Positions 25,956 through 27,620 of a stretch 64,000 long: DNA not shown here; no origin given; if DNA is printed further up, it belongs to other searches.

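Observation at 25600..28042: Three-gene low-GC cassette: membrane zinc-ribbon protein, ABC/OLD-type ATPase and PIN-like nuclease, a candidate undescribed ATPase-nuclease defence system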

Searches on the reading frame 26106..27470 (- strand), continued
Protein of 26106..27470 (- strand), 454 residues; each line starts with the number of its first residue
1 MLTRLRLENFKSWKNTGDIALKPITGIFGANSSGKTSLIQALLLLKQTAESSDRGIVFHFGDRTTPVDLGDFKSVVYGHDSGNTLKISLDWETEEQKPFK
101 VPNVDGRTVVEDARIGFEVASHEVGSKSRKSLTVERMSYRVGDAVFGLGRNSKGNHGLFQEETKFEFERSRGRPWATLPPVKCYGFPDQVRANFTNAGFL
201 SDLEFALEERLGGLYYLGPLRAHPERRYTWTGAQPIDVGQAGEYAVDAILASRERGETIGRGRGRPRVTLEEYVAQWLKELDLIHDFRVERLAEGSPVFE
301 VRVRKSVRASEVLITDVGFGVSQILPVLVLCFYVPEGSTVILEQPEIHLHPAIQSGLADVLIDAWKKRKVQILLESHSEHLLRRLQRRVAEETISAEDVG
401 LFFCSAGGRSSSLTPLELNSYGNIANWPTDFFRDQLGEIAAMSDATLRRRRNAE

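Call 53: get_annotated_region(hit=H2, flank=6000)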
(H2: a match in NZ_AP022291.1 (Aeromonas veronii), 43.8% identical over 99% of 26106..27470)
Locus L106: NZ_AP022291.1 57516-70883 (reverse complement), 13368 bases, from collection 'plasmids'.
description: Aeromonas veronii strain WP9-W18-ESBL-04 plasmid pWP9-W18-ESBL-04_1, complete sequence
organism: Aeromonas veronii (NCBI taxid 654)
taxonomy: Bacteria; Pseudomonadota; Gammaproteobacteria; Aeromonadales; Aeromonadaceae; Aeromonas; Aeromonas veronii
host: -; source: -; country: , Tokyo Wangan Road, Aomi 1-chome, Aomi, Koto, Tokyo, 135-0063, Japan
typing (MOB-suite, as given by PLSDB): conjugative; replicon rep_cluster_1169; relaxase MOBF; mating-pair formation MPF_F
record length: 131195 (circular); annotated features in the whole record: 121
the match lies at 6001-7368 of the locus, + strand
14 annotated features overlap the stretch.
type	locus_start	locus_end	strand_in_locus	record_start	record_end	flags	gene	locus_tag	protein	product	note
CDS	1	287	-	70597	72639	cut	-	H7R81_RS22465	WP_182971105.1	DUF3560 domain-containing protein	-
CDS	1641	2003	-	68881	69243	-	-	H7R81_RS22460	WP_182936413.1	DNA repair protein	-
CDS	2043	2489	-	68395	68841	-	radC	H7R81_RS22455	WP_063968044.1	DNA repair protein RadC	GO:0006281 - DNA repair [Evidence IEA]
CDS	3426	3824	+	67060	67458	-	-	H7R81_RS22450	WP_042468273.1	DUF6088 family protein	-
CDS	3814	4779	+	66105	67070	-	-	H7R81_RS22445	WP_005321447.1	nucleotidyl transferase AbiEii/AbiGii toxin family protein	-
CDS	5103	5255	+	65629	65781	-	-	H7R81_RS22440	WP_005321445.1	Hok/Gef family protein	-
CDS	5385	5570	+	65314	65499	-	-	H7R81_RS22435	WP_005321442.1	hypothetical protein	-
CDS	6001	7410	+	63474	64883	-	-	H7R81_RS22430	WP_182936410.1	DUF3696 domain-containing protein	-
CDS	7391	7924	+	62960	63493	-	-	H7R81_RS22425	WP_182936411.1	hypothetical protein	-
CDS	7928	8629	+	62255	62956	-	-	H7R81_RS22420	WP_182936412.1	RNA ligase family protein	-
CDS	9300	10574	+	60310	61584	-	-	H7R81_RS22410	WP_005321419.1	metallophosphoesterase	-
CDS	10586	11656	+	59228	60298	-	-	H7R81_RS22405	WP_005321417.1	GTPase-associated system all-helical protein GASH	-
CDS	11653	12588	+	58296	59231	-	-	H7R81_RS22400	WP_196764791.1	hypothetical protein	-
CDS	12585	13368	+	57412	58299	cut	-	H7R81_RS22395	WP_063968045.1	hypothetical protein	-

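Call 55: search_protein_families(library=pfam, proteins=[L015:3117-6011:+, L021:3101-6001:+, L022:3017-6001:+, L036:3002-6001:+, L045:69-2126:+, L050:3752-5989:+, L069:5549-5920:+, L005:5551-5994:+], max_evalue=0.001)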
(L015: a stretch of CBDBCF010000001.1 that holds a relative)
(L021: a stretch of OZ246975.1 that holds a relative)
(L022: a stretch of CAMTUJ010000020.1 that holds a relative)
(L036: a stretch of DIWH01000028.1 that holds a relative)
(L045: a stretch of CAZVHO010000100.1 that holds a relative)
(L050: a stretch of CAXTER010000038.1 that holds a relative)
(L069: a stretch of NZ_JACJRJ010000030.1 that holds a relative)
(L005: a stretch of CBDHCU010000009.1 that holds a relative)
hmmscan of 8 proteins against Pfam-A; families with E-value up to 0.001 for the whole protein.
L015:3117-6011:+ (964 aa): 2 families
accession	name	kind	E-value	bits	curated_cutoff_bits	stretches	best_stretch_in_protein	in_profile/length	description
PF06634.17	DUF1156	-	1.4e-32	112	24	1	12-82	1-72/73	Protein of unknown function (DUF1156)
PF02086.21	MethyltransfD12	-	0.00069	19.9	22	0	133-174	22-63/253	D12 class N6 adenine-specific DNA methyltransferase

L021:3101-6001:+ (966 aa): 2 families
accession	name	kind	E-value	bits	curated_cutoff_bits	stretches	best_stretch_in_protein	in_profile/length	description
PF06634.17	DUF1156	-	5.6e-32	110.1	24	1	10-80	1-72/73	Protein of unknown function (DUF1156)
PF02086.21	MethyltransfD12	-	0.00025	21.3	22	1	128-172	19-63/253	D12 class N6 adenine-specific DNA methyltransferase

L022:3017-6001:+ (994 aa): 2 families
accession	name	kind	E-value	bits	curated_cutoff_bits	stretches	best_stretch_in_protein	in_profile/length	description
PF06634.17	DUF1156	-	1.4e-32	112.1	24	1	11-82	1-73/73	Protein of unknown function (DUF1156)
PF02086.21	MethyltransfD12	-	6.8e-05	23.2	22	1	124-173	14-63/253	D12 class N6 adenine-specific DNA methyltransferase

L036:3002-6001:+ (999 aa): 2 families
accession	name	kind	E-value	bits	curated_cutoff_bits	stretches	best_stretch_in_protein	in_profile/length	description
PF06634.17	DUF1156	-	3.4e-31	107.6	24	1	17-86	1-71/73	Protein of unknown function (DUF1156)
PF02086.21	MethyltransfD12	-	0.00014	22.1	22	1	154-198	20-64/253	D12 class N6 adenine-specific DNA methyltransferase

L045:69-2126:+ (685 aa): 0 families

L050:3752-5989:+ (745 aa): 2 families
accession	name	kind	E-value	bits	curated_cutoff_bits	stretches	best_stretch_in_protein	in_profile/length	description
PF00136.26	DNA_pol_B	-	2.5e-12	46.8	23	1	432-681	118-392/453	DNA polymerase family B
PF03104.25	DNA_pol_B_exo1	-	1.3e-09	38.3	23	1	187-290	143-241/242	DNA polymerase family B, exonuclease domain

L069:5549-5920:+ (123 aa): 0 families

L005:5551-5994:+ (147 aa): 2 families
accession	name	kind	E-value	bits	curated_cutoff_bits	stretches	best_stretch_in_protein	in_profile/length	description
PF13975.11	gag-asp_proteas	-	1.6e-06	29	28.2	1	24-98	12-91/92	gag-polyprotein putative aspartyl protease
PF13650.11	Asp_protease_2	-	1.1e-05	26.5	24.3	1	23-93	11-87/90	Aspartyl protease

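Call 62: search_protein_families(library=phrogs, proteins=[window:26106-27470:-], max_evalue=0.01)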
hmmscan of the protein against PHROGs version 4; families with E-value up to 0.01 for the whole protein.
window:26106-27470:- (454 aa): 11 families
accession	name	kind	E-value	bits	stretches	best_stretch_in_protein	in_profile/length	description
phrog_21420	-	unknown function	3.8e-65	221.6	2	214-440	396-630/654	-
phrog_4747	-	unknown function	9.6e-15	55.6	2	2-52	3-52/610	-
phrog_3940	-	unknown function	3.5e-12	46.9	2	336-389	253-306/537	-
phrog_14430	-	unknown function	1.7e-09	38.4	1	311-391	310-391/444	-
phrog_8323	-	unknown function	1.1e-06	28.5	1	338-386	323-369/623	-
phrog_9802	-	unknown function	2e-06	28.1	0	2-49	5-52/438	-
phrog_5836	-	unknown function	5.9e-06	25.5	1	1-53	5-79/1071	-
phrog_8066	-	unknown function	2.9e-05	24.1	1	324-387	371-434/522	-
phrog_77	-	DNA, RNA and nucleotide metabolism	0.00012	21.7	1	2-42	298-340/967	SbcC-like subunit of palindrome specific endonuclease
phrog_10445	-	unknown function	0.0021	18.4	1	2-46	5-48/296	-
phrog_25246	-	moron, auxiliary metabolic gene and host takeover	0.0029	17.1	1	322-363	266-307/616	ABC transporter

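Call 68: search_solved_structures(query=A1, max_evalue=0.001)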
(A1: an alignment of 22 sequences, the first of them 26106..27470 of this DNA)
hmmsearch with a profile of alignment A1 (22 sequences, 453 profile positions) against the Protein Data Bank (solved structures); distinct sequences matched with E-value up to 0.001: 1.
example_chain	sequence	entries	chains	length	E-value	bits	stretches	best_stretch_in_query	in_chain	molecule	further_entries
6p74_A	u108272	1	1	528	5.7e-09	38.6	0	1-44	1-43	Putative ATP-dependent endonuclease of the OLD family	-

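Call 75: search_protein_families(library=padloc, proteins=[L105:9388-9921:+, L105:8001-9407:+], max_evalue=0.001)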
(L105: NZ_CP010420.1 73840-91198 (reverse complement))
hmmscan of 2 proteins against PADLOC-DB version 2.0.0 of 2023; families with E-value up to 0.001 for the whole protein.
L105:9388-9921:+ (177 aa): 1 family
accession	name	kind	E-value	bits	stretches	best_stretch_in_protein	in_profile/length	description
PDLC04147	HEC-03A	-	9.2e-28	95.3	1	3-162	2-157/159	-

L105:8001-9407:+ (468 aa): 74 families (the best 25 are shown)
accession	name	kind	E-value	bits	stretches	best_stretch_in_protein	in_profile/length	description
PDLC04148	HEC-03B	-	2.7e-132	440.1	1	1-457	1-455/458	-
PDLC03878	NsnB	-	7.1e-55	185.1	1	1-440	1-336/345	-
PDLC04707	PDC-M55A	-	4.9e-54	181.9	1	2-455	3-418/421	-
PDLC02979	AriA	-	4.3e-24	84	2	282-386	274-373/373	-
PDLC02980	AriA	-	2.2e-15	55.4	1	309-387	232-304/304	-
PDLC02335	AbiLi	-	2.5e-12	44.5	1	1-420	49-262/326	AbiLi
PDLC00077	GajA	-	8e-12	42.5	2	337-388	336-382/616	AAA ATPase domain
PDLC04177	HEC-01A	-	8.5e-12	42.8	2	334-398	296-351/393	-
PDLC04178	HEC-01A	-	2.9e-11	41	2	2-38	9-44/399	-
PDLC00071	GajA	-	3.6e-11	40.6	1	340-388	279-324/588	AAA ATPase domain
PDLC04179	HEC-01A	-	6.3e-11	40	1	1-38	1-37/459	-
PDLC00096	GajA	-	1.3e-10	38.6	1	340-385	294-336/630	AAA ATPase domain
PDLC00063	GajA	-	1.3e-10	38.5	1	337-389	347-403/679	AAA ATPase domain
PDLC00093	GajA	-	2.6e-10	37.6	1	334-388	381-438/736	AAA ATPase domain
PDLC04184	HEC-01A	-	3.6e-10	37.4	1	1-38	1-37/464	-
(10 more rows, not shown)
